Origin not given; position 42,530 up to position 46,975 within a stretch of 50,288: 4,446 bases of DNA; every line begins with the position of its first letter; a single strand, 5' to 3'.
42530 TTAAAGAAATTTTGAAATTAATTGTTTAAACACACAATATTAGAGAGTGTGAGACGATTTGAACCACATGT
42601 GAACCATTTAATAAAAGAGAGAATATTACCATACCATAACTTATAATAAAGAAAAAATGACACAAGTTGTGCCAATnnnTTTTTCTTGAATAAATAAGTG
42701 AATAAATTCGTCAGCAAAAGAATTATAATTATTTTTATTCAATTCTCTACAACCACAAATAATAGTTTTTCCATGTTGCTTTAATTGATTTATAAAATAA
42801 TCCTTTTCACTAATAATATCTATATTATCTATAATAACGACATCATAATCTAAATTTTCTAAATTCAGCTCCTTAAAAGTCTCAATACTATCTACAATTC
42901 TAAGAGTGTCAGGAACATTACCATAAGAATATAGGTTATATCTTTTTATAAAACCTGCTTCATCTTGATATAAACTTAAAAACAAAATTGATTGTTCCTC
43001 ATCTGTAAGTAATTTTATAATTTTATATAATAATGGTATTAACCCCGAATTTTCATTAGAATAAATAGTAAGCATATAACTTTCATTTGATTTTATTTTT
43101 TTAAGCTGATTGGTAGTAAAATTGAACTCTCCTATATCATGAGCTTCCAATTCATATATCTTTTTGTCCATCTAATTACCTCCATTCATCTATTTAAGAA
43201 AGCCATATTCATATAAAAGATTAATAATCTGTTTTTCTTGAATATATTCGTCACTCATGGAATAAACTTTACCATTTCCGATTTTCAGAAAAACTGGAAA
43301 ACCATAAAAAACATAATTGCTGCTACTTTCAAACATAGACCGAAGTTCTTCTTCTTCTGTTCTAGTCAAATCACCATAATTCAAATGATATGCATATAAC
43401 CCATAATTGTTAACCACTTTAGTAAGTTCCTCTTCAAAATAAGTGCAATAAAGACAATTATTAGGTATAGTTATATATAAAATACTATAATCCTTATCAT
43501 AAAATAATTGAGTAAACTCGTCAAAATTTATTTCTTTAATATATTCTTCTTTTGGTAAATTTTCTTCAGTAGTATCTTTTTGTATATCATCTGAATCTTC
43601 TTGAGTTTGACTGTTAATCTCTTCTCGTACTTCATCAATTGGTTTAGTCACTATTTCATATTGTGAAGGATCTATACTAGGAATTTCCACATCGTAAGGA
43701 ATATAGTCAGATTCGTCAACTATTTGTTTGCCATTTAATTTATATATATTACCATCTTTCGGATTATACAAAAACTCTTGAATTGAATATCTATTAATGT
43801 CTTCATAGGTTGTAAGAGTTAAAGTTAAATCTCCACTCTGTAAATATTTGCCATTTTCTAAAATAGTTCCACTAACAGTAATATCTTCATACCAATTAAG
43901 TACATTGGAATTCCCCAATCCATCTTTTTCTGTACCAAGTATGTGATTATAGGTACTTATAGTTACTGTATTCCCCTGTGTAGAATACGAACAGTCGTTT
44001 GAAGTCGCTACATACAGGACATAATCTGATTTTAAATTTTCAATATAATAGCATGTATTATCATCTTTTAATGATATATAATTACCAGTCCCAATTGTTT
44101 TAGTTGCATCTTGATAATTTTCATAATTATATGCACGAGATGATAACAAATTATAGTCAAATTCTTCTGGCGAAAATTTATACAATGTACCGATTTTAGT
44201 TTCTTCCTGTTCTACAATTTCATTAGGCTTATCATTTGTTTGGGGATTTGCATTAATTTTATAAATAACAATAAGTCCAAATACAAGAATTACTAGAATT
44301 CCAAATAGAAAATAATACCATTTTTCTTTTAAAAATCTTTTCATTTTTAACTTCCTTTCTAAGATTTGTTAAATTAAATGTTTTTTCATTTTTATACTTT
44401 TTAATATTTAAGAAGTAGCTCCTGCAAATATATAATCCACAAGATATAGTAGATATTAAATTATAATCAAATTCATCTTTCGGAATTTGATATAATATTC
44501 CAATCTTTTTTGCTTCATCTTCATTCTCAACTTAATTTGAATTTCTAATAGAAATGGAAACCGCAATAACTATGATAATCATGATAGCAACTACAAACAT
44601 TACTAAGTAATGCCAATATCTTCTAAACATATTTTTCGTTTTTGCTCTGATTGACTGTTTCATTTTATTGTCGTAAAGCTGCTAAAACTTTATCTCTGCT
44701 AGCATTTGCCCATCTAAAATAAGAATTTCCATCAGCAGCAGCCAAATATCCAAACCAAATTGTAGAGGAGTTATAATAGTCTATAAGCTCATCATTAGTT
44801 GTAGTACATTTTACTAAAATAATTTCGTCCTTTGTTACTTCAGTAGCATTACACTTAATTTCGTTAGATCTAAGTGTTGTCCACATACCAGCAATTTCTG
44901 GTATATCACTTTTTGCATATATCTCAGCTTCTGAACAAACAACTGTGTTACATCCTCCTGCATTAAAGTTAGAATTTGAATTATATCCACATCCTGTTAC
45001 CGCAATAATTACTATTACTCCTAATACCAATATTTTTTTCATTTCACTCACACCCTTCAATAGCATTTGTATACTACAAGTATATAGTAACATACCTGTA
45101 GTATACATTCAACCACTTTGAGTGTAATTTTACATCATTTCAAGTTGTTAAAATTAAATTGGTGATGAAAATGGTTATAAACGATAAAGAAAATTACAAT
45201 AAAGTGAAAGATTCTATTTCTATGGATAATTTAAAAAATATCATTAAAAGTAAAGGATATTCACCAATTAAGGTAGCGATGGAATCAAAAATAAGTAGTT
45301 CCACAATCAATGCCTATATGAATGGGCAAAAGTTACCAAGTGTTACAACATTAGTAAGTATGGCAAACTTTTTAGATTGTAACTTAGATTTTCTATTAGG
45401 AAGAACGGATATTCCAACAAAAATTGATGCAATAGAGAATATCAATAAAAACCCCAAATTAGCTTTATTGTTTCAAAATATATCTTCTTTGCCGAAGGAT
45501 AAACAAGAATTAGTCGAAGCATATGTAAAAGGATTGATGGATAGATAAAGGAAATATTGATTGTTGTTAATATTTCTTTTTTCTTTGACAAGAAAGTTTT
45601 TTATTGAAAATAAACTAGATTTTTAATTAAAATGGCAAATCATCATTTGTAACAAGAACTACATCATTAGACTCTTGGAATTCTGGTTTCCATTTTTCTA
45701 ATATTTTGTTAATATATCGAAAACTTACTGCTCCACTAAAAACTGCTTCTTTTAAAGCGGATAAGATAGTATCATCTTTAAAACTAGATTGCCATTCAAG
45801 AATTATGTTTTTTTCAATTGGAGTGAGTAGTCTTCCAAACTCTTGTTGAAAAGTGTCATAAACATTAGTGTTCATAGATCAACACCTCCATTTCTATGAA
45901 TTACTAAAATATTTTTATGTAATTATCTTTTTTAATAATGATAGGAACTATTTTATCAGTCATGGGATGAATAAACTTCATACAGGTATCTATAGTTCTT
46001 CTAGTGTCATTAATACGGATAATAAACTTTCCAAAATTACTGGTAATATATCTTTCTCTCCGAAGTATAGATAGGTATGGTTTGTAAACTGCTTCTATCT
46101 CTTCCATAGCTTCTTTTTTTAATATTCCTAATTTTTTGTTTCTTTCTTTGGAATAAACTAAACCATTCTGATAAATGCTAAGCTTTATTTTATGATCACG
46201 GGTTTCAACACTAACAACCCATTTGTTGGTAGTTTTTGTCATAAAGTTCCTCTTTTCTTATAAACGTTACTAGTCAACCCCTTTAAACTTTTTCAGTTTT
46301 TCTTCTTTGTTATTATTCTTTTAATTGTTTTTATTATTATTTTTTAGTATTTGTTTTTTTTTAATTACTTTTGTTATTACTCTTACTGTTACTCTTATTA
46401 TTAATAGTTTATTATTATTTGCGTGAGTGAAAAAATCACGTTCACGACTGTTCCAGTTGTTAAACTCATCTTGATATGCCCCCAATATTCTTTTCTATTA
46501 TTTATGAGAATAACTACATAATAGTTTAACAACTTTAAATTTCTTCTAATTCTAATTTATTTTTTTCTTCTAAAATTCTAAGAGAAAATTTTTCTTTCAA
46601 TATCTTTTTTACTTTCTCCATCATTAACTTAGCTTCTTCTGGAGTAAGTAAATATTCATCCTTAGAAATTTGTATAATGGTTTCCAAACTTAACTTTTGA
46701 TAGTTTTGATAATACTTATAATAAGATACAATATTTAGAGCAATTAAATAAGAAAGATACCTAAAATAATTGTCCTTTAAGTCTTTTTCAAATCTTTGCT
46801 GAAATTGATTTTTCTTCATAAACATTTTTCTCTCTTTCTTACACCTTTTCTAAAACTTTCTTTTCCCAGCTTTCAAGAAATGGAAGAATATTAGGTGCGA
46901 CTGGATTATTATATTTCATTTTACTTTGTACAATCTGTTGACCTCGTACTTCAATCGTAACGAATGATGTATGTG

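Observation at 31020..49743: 18.6-kb tRNA-Gly island with phage-like replication genes but no virion or conjugation genes (satellite- or IME-like element)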

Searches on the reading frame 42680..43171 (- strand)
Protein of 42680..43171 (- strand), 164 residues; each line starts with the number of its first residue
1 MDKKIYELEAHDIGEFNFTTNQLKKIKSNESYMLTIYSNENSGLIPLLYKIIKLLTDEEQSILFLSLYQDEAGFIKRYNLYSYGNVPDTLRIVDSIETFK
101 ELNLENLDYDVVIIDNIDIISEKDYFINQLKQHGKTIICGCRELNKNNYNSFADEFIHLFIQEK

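Call 8: search_protein_families(library=pfam, max_evalue=0.01, proteins=[window:42680-43171:-])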
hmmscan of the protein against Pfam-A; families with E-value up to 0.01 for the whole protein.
window:42680-43171:- (164 aa): 0 families

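Call 11: search_protein_families(library=phrogs, max_evalue=0.001, proteins=[window:42680-43171:-])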
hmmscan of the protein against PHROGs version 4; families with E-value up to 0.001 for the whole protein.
window:42680-43171:- (164 aa): 0 families

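Call 38: search_protein_families(library=padloc, max_evalue=0.01, proteins=[window:42680-43171:-])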
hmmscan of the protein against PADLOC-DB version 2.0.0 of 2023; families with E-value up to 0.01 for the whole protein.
window:42680-43171:- (164 aa): 0 families

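Call 77: search_protein_families(library=ncbifam, max_evalue=0.1, proteins=[window:42680-43171:-])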
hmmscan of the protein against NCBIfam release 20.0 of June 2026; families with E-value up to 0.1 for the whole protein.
window:42680-43171:- (164 aa): 1 family
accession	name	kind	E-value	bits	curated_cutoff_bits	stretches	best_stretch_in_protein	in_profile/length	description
TIGR03516.1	ppisom_GldI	equivalog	0.033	13.5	157.6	0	9-66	87-146/177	gliding motility-associated peptidyl-prolyl isomerase GldI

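Call 109: search_protein_families(library=pfam, max_evalue=5, proteins=[window:42680-43171:-])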
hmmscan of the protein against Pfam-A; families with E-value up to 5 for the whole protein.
window:42680-43171:- (164 aa): 1 family
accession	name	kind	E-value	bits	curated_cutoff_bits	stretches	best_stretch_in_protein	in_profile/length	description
PF25199.1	nSTAND_NTPase5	-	0.04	14.2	34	1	99-147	87-138/145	Novel STAND NTPase 5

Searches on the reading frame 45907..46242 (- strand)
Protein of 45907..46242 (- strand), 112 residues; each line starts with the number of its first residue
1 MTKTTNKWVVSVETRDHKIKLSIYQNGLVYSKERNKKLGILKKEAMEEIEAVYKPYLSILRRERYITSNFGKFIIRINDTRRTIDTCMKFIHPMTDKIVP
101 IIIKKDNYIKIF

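Call 8: search_protein_families(library=pfam, max_evalue=0.01, proteins=[window:45907-46242:-])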
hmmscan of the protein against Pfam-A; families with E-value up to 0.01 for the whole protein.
window:45907-46242:- (112 aa): 0 families

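Call 11: search_protein_families(library=phrogs, max_evalue=0.001, proteins=[window:45907-46242:-])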
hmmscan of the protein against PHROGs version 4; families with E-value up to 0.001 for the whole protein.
window:45907-46242:- (112 aa): 0 families

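Call 77: search_protein_families(library=ncbifam, max_evalue=0.1, proteins=[window:45907-46242:-])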
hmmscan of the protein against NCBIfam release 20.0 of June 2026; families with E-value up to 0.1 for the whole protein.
window:45907-46242:- (112 aa): 2 families
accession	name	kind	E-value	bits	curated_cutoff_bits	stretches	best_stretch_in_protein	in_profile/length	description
TIGR00987.1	himA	equivalog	0.054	13.9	120.25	1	35-82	12-60/96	integration host factor subunit alpha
NF001401.0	PRK00285.1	equivalog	0.076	13.1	111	0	36-81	17-63/103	integration host factor subunit alpha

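Call 109: search_protein_families(library=pfam, max_evalue=5, proteins=[window:45907-46242:-])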
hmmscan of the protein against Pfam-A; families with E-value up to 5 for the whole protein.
window:45907-46242:- (112 aa): 0 families

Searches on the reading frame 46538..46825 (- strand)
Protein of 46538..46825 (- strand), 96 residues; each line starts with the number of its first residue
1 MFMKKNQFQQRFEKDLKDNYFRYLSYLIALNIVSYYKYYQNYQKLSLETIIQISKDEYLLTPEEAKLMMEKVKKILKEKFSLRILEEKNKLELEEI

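Call 8: search_protein_families(library=pfam, max_evalue=0.01, proteins=[window:46538-46825:-])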
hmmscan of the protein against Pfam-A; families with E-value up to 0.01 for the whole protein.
window:46538-46825:- (96 aa): 0 families

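Call 11: search_protein_families(library=phrogs, max_evalue=0.001, proteins=[window:46538-46825:-])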
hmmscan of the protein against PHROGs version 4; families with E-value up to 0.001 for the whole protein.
window:46538-46825:- (96 aa): 0 families

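Call 77: search_protein_families(library=ncbifam, max_evalue=0.1, proteins=[window:46538-46825:-])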
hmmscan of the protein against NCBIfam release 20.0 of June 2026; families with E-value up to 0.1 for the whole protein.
window:46538-46825:- (96 aa): 1 family
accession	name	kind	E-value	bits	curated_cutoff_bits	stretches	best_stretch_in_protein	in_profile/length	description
NF053594.1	AAT_Rv3722c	equivalog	0.041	12.6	435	1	33-88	266-323/412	aspartate aminotransferase type Ic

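Call 109: search_protein_families(library=pfam, max_evalue=5, proteins=[window:46538-46825:-])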
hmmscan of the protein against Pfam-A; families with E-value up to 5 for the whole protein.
window:46538-46825:- (96 aa): 1 family
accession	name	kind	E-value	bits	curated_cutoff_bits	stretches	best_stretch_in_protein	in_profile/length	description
PF03147.19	FDX-ACB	-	0.035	15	31.1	1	27-83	35-92/94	Ferredoxin-fold anticodon binding domain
